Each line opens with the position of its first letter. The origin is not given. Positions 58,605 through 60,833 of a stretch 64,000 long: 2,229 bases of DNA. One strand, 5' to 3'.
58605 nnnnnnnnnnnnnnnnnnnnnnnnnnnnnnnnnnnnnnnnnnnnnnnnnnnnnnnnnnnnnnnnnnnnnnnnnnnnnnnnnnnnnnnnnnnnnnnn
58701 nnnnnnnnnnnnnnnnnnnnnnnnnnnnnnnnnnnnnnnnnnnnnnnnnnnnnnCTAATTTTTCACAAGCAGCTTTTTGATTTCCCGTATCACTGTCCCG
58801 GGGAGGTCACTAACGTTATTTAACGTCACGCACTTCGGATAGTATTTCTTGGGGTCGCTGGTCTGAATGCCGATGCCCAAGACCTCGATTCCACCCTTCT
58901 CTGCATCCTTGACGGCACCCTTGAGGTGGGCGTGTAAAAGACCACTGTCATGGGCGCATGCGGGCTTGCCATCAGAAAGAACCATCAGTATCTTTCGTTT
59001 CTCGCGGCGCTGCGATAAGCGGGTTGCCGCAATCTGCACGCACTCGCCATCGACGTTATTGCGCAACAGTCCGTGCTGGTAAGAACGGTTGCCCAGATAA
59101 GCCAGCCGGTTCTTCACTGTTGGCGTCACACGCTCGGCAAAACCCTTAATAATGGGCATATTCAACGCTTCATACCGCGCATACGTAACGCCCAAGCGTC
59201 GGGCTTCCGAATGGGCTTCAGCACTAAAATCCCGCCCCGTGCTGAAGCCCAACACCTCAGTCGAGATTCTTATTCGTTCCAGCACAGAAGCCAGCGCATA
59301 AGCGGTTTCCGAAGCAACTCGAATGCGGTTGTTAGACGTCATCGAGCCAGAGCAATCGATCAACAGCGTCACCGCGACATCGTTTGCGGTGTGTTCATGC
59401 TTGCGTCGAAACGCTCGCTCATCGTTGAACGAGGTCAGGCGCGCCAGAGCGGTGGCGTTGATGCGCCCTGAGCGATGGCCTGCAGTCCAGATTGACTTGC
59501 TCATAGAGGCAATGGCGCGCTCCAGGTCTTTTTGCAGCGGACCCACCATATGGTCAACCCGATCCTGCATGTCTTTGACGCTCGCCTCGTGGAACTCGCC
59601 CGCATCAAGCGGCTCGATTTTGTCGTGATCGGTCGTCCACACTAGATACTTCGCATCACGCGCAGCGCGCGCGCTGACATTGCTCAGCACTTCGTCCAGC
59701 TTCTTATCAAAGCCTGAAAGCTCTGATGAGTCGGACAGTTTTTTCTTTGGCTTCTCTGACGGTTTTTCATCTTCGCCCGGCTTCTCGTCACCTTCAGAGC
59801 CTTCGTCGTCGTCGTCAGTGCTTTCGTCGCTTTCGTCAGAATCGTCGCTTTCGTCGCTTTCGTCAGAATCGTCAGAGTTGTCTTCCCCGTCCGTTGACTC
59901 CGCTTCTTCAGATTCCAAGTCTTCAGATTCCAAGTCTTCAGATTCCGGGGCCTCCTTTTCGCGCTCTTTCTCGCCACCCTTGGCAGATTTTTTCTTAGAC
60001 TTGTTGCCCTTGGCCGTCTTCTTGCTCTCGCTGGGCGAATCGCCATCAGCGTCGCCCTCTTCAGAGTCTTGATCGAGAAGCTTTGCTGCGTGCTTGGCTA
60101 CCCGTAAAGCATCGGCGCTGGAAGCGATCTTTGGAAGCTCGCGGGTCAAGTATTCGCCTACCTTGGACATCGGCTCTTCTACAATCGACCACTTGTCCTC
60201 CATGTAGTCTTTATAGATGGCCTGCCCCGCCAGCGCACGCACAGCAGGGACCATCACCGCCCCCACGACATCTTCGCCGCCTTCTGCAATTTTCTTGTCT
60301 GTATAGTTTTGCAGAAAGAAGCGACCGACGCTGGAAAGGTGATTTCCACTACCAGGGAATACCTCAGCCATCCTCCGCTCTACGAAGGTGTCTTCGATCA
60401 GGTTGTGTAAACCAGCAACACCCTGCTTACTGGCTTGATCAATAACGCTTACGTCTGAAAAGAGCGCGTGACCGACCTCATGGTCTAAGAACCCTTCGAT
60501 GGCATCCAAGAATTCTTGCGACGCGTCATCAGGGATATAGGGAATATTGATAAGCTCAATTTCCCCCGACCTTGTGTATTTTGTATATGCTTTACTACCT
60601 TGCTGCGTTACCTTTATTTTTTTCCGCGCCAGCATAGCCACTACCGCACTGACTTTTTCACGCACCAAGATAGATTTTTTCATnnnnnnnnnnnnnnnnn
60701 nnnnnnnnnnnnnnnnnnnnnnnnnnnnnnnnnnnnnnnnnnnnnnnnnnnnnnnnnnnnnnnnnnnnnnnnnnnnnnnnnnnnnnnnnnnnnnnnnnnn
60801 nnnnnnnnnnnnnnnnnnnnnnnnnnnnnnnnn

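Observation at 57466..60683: CobS-like AAA+ ATPase (with N-terminal zinc ribbon) paired with a CobT-like vWA protein carrying a 100-aa acidic Ser/Asp/Glu repeat linker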

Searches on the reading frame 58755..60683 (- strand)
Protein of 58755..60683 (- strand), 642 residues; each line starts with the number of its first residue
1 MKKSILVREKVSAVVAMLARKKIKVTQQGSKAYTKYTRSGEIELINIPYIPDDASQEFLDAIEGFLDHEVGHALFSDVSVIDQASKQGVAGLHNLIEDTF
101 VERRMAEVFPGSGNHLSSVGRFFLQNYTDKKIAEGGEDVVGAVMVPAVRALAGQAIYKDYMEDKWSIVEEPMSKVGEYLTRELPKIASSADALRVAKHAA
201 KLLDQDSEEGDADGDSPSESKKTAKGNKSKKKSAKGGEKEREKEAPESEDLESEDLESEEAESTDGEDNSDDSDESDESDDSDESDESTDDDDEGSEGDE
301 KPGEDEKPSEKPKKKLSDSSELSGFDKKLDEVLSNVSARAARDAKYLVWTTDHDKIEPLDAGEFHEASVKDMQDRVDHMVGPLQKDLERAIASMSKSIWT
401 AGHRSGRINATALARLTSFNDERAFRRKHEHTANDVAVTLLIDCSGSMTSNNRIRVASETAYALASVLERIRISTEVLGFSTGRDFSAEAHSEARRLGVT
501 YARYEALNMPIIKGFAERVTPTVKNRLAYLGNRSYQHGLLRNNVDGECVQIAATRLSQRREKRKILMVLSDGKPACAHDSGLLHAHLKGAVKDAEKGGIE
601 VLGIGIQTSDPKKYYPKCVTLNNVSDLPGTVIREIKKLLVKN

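Call 3: search_protein_families(library=pfam, proteins=[window:58755-60683:-], max_evalue=0.01)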
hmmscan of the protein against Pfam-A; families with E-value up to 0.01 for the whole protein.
window:58755-60683:- (642 aa): 2 families
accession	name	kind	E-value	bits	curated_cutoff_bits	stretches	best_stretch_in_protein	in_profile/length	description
PF11775.14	CobT_C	-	6.3e-40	137.6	21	1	425-639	2-218/220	Cobalamin biosynthesis protein CobT VWA domain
PF00092.34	VWA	-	4.4e-05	24.2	23.8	1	555-613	96-146/174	von Willebrand factor type A domain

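Call 4: search_protein_families(library=phrogs, proteins=[window:58755-60683:-], max_evalue=0.001)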
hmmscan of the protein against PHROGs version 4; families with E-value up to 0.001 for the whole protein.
window:58755-60683:- (642 aa): 5 families
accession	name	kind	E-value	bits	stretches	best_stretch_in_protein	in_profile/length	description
phrog_1576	-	unknown function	3.6e-171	572.4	2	318-641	410-729/729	-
phrog_17276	-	moron, auxiliary metabolic gene and host takeover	2.1e-22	80.3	2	256-483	222-446/580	aerobic cobaltochelatase CobT subunit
phrog_5298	-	moron, auxiliary metabolic gene and host takeover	1.8e-21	77.5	1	249-638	291-643/645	cobalamin biosynthesis protein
phrog_26570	-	unknown function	9.2e-18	65.1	1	566-640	1-74/75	-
phrog_459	-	other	8.4e-09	35.7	0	65-111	54-98/736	peptidase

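Call 5: search_protein_families(library=ncbifam, proteins=[window:58755-60683:-], max_evalue=0.001)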
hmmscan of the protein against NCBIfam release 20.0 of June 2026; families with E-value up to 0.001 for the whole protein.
window:58755-60683:- (642 aa): 1 family
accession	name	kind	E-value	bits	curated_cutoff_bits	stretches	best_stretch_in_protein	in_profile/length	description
TIGR01651.1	CobT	equivalog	2.1e-31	109.3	759.05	1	248-638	207-596/600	cobaltochelatase subunit CobT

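Call 10: search_solved_structures(query=window:58755-60683:-, max_evalue=0.01, show_alignments=1)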
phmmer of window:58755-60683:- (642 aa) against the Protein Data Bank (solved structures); distinct sequences matched with E-value up to 0.01: 4.
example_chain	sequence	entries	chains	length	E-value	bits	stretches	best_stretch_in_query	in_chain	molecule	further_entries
9uka_G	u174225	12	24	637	2.7e-30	108.9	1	248-638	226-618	Cobaltochelatase subunit CobT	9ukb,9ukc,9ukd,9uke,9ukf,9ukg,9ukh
21vt_A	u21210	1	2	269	5.6e-19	71.6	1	432-638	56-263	Cobaltochelatase subunit CobT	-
9qhd_G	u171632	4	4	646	8e-05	24.8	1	415-609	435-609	Nitric oxide reductase NorD protein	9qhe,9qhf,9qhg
9qh6_G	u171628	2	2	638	0.00043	22.4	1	286-622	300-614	von Willebrand factor, type A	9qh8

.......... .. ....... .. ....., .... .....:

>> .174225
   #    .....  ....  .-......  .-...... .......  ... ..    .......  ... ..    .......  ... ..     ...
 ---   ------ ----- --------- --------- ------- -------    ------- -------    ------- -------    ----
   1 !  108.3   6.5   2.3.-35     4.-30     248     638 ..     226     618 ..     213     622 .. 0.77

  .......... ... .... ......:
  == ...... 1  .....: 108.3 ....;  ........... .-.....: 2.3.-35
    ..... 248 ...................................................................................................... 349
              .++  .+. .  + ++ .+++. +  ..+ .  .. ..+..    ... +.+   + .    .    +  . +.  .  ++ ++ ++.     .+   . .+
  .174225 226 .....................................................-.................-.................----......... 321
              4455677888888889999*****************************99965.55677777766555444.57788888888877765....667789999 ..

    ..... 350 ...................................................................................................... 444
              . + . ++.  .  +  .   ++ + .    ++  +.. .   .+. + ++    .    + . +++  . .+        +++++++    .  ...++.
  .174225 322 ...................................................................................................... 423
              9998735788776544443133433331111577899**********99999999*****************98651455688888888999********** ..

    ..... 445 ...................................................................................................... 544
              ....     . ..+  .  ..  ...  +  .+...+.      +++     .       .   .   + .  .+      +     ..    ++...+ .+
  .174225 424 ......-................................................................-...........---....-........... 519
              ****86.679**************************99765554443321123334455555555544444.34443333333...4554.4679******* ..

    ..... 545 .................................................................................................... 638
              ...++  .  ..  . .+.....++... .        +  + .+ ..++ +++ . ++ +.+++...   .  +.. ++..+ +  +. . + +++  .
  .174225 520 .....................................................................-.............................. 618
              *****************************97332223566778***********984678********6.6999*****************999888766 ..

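Call 12: search_dna_similar(query=window:58755-60683:-, collection=phages, mode=protein, max_rows=40)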
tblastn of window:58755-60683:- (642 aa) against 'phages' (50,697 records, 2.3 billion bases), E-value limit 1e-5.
Records with a match: 140; places in all: 140; records where one place covers at least 80% of the query: 5.
Best place of each record, by identity: <60% 140.
By first word of the organism name: Gordonia 82; Vibrio 13; Rhizobium 10; Pseudomonas 6; Klebsiella 6; Tsukamurella 6; Escherichia 4; Rhodococcus 4; Salmonella 3; Stenotrophomonas 2; and 4 more.
By host as written in the record: Gordonia terrae 3612 70; Vibrio cholerae 10; - 6; Gordonia rubripertincta NRRL B-16540 5; Tsukamurella inchonensis strain BEN701 4; Pseudomonas syringae pv. actinidiae 3; Rhizobium etli CFN42 2; Pseudomonas syringae pv. avii 2; and 33 more.
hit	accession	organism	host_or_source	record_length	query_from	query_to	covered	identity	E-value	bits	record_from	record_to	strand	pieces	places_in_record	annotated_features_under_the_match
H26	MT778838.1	Rhizobium phage V1VFA-S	-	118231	1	640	74%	40.6%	1e-59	342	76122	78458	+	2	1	hypothetical protein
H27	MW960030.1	Rhizobium phage RHph_X66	R. phaseoli sv. phaseoli INC 2-5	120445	1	640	73%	40.6%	1e-59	341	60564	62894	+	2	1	cobalamin biosynthesis CobT protein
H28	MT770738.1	Rhizobium phage B1VFA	Rhizobium leguminosarum VF39SM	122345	1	640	73%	40.4%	2e-59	341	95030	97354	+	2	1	hypothetical protein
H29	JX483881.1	Rhizobium phage RHEph10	Rhizobium etli CFN42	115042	5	641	78%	37.5%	5e-52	324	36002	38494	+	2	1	putative cobalamin biosynthesis protein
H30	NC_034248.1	Rhizobium phage RHEph10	Rhizobium etli CFN42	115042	5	641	78%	37.5%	5e-52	324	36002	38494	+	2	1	putative cobalamin biosynthesis protein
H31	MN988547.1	Rhizobium phage RHph_Y2_11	Rhizobium etli Y2_11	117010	5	641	78%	37.3%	1e-56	341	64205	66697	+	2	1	cobalamin biosynthesis protein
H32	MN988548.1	Rhizobium phage RHph_Y2_17_1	Rhizobium etli Y2_17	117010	5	641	78%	37.3%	1e-56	341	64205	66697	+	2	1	cobalamin biosynthesis protein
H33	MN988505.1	Rhizobium phage RHph_N1_10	Rhizobium phaseoli N1_10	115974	5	641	77%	37.1%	1e-52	340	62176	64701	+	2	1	cobalamin biosynthesis protein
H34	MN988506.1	Rhizobium phage RHph_N1_15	Rhizobium phaseoli N1_15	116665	5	641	77%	37.1%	1e-52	340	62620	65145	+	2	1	cobalamin biosynthesis protein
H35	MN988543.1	Rhizobium phage RHph_N2_6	Rhizobium phaseoli N2_6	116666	5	641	77%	37.1%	1e-52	340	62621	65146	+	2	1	cobalamin biosynthesis protein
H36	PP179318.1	Pseudomonas phage Nican01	Pseudomonas syringae CC0094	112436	2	640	82%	33.4%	1e-47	321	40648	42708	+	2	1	aerobic cobaltochelatase subunit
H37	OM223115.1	Pseudomonas phage hairong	Pseudomonas syringae pv. actinidiae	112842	2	640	80%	34.5%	3e-49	325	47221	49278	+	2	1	aerobic cobaltochelatase subunit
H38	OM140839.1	Pseudomonas phage ZY21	Pseudomonas syringae pv. actinidiae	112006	2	640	82%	33.0%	4e-45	311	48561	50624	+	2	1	aerobic cobaltochelatase subunit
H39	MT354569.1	Pseudomonas phage phiK7B1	Pseudomonas syringae pv. actinidiae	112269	2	640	82%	33.0%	4e-45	311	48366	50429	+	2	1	hypothetical protein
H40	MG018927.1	Pseudomonas phage nickie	Pseudomonas syringae pv. avii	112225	5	640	82%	33.0%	3e-48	318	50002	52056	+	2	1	cobT: aerobic cobaltochelatase subunit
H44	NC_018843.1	Salmonella phage SSU5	Salmonella enterica subsp. enterica ...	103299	1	640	73%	36.6%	8e-39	307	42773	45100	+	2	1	porphyrin biosynthesis protein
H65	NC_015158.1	Vibrio phage ICP2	Vibrio cholerae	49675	376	636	41%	29.0%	6e-19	98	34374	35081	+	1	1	41: aerobic cobaltochelatase CobT subunit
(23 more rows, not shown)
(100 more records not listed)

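Call 18: find_homologous_proteins(query=window:58755-60683:-, max_evalue=0.00001)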
Query window:58755-60683:- (642 aa): 1458 proteins with E <= 0.00001 among 8000 candidates; the best 120 are listed.
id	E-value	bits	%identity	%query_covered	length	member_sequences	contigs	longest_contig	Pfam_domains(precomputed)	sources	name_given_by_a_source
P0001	0.0e+0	1400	100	100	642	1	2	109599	PF11775.14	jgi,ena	-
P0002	1.5e-234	798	58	100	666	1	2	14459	PF11775.14,PF06213.18,PF00092.35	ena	-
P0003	2.9e-192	659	48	100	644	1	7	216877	PF11775.14,PF00092.35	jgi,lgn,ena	-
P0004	2.8e-181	622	49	100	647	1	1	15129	PF11775.14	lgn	-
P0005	1.1e-179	617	48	100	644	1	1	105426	PF11775.14,PF06213.18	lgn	-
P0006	2.0e-177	610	47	100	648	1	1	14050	PF11775.14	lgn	-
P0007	1.3e-176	607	47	100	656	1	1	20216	PF11775.14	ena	-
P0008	1.5e-175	604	46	100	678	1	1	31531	PF11775.14,PF00092.35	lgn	-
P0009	1.2e-174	601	46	41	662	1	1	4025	PF11775.14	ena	-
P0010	1.2e-174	600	47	100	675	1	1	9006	PF11775.14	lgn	-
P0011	1.0e-170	588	47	100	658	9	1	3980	PF11775.14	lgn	-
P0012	7.1e-170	585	48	100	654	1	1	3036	PF11775.14,PF06213.18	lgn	-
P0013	9.4e-170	584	46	99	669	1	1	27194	PF11775.14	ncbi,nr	ncbi:hypothetical protein LJC19_04755 [Oxalobacter sp. OttesenSCG-928-P03]|nr:hypothetical protein [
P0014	6.9e-169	582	42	39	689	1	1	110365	PF11775.14,PF06213.18,PF00092.35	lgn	-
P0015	4.2e-167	576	45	100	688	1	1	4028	PF11775.14,PF06213.18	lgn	-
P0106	8.1e-137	476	41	99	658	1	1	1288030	PF11775.14,PF06213.18,PF00092.35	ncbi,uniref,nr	ncbi:cobalamin biosynthesis protein CobT [Duganella sp. FT27W]|uniref:cobaltochelatase CobT-related 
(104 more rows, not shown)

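Call 24: search_solved_structures(query=A1, max_evalue=0.01, show_alignments=1)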
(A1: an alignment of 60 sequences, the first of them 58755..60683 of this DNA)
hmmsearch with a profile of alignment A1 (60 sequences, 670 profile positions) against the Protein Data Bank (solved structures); distinct sequences matched with E-value up to 0.01: 6.
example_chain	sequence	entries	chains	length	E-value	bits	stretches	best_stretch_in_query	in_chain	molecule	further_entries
9uka_G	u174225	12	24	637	3.6e-55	190.9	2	290-667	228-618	Cobaltochelatase subunit CobT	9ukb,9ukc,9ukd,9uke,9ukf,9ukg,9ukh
21vt_A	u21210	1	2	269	8.8e-41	143.4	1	462-667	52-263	Cobaltochelatase subunit CobT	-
9ijj_A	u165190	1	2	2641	0.00025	22.9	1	204-310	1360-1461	Cilia and flagella associated protein 46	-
9qh6_G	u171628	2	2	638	0.00046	22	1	537-640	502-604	von Willebrand factor, type A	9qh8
9qhd_G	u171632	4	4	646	0.0048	18.6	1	539-637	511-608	Nitric oxide reductase NorD protein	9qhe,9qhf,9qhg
9zq6_B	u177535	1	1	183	0.0085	17.8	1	89-143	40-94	AcrIIA26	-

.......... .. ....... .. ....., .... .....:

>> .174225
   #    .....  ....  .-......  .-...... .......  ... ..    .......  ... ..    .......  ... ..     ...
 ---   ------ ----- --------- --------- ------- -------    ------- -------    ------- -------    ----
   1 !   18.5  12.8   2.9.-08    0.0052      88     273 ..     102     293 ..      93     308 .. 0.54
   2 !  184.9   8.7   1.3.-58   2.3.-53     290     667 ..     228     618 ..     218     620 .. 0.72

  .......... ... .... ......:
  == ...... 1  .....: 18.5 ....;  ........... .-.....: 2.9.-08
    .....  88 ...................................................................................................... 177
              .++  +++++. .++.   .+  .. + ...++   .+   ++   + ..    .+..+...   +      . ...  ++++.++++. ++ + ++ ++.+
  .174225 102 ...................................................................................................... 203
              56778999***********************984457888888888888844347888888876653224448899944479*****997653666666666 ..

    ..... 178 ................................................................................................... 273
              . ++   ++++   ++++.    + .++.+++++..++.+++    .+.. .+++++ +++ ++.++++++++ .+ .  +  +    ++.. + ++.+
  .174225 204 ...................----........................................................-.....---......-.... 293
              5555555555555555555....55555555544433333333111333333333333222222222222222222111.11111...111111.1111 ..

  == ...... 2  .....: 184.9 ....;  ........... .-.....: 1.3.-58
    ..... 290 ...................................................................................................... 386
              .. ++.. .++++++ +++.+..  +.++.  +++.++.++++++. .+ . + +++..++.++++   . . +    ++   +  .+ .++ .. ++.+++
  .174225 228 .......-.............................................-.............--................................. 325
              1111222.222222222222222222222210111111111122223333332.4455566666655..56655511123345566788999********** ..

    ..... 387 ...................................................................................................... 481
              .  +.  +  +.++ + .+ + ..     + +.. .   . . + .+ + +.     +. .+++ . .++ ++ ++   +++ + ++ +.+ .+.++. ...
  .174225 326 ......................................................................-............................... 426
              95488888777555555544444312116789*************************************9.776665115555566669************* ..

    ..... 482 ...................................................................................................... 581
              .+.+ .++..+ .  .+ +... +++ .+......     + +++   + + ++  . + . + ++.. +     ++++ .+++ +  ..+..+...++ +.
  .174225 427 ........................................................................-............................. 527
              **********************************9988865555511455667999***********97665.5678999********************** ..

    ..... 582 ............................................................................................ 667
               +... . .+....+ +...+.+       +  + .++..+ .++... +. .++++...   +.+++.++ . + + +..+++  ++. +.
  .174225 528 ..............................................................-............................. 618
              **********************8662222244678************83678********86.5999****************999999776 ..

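Call 31: get_annotated_region(hit=H44, flank=9000)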
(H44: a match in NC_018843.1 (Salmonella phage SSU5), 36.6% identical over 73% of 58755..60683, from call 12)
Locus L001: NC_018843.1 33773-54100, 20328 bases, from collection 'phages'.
description: Salmonella phage SSU5, complete genome.
organism: Salmonella phage SSU5 (NCBI taxid 1177632)
taxonomy: Viruses; Duplodnaviria; Heunggongvirae; Uroviricota; Caudoviricetes
host: Salmonella enterica subsp. enterica serovar Typhimurium strain LT2; source: -; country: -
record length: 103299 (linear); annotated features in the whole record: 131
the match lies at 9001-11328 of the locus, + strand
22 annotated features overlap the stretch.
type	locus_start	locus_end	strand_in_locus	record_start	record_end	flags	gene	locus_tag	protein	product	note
CDS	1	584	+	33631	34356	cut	-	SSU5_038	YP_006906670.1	hypothetical protein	-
CDS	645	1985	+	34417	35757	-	-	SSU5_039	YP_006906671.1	DnaB-like replicative helicase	-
CDS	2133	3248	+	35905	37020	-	-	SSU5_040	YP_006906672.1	putative DNA primase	-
CDS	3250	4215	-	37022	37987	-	-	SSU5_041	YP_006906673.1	hypothetical protein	-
CDS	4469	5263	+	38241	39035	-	-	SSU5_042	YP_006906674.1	hypothetical protein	-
CDS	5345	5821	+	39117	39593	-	-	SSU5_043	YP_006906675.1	hypothetical protein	-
CDS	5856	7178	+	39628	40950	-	-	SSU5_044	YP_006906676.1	DNA ligase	-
CDS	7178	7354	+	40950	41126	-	-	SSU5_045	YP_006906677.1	hypothetical protein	-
CDS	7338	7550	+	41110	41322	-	-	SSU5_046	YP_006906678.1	hypothetical protein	-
CDS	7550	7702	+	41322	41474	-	-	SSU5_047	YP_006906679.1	hypothetical protein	-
CDS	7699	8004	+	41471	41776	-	-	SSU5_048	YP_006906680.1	C-type natriuretic protein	-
tRNA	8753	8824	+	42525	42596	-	-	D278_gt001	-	tRNA-Asn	-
CDS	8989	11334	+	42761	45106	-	-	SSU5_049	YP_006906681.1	porphyrin biosynthesis protein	-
CDS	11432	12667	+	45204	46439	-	-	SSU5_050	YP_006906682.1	porphyrin biosynthesis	-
CDS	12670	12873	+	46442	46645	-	-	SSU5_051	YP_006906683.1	hypothetical protein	-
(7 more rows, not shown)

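Call 32: get_annotated_region(hit=H27, flank=9000)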
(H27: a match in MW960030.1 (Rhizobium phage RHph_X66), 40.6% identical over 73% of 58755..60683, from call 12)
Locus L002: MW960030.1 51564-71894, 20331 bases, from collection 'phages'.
description: Rhizobium phage RHph_X66, complete genome.
organism: Rhizobium phage RHph_X66 (NCBI taxid 2836081)
taxonomy: Viruses; Duplodnaviria; Heunggongvirae; Uroviricota; Caudoviricetes
host: R. phaseoli sv. phaseoli INC 2-5; source: Agricultural lands; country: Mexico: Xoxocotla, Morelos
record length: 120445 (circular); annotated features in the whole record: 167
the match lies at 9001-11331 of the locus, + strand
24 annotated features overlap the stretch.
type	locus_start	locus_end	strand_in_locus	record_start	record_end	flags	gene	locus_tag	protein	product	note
CDS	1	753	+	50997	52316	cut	-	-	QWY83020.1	putative DNA helicase DnaB-like protein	-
CDS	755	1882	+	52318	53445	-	-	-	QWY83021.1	DNA primase protein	-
CDS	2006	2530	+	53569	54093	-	-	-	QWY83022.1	WGR domain-containing protein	-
CDS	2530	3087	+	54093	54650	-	-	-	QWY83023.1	hypothetical protein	-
CDS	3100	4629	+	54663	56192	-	-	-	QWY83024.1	ATP-dependent DNA ligase protein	-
CDS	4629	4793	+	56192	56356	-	-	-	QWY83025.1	hypothetical protein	-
CDS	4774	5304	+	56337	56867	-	-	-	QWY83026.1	hypothetical protein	-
CDS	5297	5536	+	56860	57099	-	-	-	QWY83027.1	hypothetical protein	-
CDS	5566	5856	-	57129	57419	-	-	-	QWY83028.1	hypothetical protein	-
CDS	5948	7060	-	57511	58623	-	-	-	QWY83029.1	putative replication protein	putative replication protein RepC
CDS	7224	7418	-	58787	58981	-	-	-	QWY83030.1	CopG family ribbon-helix-helix protein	GO_process: GO:0006355 - regulation of transcription, DNA-dependent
CDS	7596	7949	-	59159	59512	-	-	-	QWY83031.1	hypothetical protein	-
CDS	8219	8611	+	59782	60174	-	-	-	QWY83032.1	XRE family helix-turn-helix protein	GO_function: GO:0003677 - DNA binding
CDS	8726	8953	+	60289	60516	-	-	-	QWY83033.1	hypothetical protein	-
CDS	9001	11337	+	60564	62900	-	-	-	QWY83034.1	cobalamin biosynthesis CobT protein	-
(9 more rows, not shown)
